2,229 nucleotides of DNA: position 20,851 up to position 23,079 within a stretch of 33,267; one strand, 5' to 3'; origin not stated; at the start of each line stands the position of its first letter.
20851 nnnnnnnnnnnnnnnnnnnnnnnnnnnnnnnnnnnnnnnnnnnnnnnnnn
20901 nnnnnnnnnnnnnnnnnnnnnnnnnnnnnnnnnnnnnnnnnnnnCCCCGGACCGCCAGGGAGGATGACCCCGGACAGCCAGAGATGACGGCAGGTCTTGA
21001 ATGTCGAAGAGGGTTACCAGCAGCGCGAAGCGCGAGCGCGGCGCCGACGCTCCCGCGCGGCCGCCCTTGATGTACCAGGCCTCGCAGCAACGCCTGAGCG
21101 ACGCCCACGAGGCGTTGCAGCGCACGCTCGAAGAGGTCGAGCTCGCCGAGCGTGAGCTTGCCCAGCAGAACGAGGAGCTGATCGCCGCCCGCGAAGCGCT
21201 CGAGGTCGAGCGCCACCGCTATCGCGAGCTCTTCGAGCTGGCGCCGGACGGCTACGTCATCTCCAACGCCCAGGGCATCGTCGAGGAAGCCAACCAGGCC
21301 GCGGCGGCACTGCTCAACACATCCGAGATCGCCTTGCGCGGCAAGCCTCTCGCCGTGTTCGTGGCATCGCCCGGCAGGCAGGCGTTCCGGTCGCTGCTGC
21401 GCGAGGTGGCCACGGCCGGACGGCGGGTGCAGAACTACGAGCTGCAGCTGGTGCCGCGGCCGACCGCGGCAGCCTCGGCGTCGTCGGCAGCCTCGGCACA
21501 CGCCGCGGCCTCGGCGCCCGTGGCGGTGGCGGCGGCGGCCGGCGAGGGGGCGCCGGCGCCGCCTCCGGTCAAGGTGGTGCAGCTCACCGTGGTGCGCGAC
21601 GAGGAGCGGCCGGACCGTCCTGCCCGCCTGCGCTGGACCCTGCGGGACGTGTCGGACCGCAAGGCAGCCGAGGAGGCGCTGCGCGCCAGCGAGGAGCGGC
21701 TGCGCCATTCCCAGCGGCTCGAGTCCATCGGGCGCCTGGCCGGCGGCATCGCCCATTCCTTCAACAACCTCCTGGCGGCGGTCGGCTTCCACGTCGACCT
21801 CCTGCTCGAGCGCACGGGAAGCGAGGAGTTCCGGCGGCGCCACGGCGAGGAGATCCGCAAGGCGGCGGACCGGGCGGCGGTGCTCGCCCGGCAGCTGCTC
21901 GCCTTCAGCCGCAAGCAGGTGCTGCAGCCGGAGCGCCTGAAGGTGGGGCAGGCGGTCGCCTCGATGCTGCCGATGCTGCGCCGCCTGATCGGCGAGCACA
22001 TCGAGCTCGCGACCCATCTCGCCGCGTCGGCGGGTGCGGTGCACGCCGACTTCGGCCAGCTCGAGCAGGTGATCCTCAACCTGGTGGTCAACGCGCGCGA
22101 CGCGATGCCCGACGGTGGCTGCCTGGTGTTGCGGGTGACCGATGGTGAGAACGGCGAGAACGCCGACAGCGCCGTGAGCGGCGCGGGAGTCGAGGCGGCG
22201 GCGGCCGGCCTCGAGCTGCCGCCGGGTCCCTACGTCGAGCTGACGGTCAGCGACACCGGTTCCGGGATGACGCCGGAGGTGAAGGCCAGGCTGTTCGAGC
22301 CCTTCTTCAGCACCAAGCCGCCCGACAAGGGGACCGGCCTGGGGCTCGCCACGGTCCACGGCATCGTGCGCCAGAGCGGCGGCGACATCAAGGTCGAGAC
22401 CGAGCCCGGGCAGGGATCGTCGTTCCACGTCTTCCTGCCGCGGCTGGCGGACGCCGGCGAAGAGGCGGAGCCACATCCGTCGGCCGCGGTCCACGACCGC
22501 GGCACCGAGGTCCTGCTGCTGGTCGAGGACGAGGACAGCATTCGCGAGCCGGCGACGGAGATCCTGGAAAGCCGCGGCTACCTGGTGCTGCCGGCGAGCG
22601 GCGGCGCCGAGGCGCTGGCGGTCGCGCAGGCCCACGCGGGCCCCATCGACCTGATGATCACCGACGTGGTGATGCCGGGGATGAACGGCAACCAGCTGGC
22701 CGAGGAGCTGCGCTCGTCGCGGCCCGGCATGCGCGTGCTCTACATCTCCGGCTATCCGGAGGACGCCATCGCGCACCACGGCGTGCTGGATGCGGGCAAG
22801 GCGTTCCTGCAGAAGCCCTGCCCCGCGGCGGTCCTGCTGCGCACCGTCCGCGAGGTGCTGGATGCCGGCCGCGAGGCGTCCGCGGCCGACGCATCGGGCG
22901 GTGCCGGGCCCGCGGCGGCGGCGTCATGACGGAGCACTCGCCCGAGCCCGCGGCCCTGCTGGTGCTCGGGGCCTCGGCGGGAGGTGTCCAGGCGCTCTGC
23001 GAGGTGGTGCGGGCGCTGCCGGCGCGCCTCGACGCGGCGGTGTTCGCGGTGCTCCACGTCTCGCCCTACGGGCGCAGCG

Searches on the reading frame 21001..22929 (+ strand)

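Call 40: search_protein_families(library=pfam, proteins=[window:21001-22929:+], max_evalue=0.00001)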
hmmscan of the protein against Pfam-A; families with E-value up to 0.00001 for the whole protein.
window:21001-22929:+ (642 aa): 6 families
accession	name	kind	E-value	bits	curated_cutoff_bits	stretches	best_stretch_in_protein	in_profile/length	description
PF02518.31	HATPase_c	-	2.3e-21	76.8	26.4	1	352-481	4-109/111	Histidine kinase-, DNA gyrase B-, and HSP90-like ATPase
PF00072.30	Response_reg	-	3.2e-18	66.3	30.2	1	506-616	2-110/111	Response regulator receiver domain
PF00989.32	PAS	-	4.6e-07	30.3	22.6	1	73-150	2-79/113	PAS fold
PF24820.1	Diguanyl_cycl_sensor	-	2.7e-06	27.7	28.1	1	85-157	9-79/109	Diguanylate cyclase-like sensor domain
PF13188.13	PAS_8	-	3.7e-06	27.1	21.8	0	73-118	2-44/65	PAS domain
PF08448.16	PAS_4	-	4e-06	27.5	23.1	1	78-147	1-70/110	PAS fold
